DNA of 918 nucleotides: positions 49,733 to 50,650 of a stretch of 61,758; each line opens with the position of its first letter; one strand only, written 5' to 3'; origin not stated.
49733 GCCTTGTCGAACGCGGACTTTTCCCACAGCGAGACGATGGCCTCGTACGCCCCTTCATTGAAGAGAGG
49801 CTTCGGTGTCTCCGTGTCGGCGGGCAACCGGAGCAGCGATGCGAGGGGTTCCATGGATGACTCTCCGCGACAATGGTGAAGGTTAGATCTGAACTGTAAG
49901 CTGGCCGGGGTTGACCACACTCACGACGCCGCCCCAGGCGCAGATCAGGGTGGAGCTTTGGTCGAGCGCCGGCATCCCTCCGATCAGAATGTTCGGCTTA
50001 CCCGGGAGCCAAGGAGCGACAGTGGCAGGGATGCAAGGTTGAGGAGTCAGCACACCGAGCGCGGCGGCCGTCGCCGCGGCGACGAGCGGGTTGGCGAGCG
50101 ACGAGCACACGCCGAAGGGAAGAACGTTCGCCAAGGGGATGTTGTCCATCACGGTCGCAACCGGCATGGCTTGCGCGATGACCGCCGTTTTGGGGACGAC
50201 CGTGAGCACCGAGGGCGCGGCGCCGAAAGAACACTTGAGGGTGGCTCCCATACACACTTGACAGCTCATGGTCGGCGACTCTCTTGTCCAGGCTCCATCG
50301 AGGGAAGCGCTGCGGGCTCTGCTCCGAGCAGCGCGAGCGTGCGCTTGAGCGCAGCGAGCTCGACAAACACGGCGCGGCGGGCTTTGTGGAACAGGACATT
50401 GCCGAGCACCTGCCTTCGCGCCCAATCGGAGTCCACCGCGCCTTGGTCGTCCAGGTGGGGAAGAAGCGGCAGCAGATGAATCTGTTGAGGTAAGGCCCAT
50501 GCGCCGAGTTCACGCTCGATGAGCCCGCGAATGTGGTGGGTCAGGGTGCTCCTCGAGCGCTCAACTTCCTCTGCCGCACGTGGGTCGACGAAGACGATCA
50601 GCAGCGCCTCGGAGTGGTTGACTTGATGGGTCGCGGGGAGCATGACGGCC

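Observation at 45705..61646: Rearranged, highly divergent type VI secretion-like locus with unexplained extra genes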

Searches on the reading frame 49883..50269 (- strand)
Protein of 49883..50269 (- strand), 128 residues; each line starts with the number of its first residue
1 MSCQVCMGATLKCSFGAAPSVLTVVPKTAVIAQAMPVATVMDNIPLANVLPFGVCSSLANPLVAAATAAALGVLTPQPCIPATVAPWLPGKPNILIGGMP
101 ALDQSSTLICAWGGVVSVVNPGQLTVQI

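Call 70: search_protein_families(library=ncbifam, proteins=[window:49883-50269:-], max_evalue=0.01)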
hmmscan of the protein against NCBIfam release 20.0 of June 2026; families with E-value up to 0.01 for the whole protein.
window:49883-50269:- (128 aa): 1 family
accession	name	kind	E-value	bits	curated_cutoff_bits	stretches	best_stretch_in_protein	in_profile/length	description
NF041248.1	T6SS_IglG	exception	3.3e-15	56.4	200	1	6-126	57-170/173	type VI secretion system PAAR-like protein IglG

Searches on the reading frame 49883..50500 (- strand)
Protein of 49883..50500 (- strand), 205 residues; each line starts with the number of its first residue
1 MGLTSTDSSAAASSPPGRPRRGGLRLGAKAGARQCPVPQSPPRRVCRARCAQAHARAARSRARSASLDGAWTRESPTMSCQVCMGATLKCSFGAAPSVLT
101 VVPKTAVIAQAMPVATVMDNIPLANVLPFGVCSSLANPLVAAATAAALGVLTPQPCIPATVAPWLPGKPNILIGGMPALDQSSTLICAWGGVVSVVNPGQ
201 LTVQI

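Call 3: search_protein_families(library=pfam, proteins=[window:49883-50500:-], max_evalue=0.01)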
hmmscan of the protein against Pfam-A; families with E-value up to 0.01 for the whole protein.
window:49883-50500:- (205 aa): 1 family
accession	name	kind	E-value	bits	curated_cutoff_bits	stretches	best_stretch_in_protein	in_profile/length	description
PF14107.11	DUF4280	-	3.4e-34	118.2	26.3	1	82-200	1-109/109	Domain of unknown function (DUF4280)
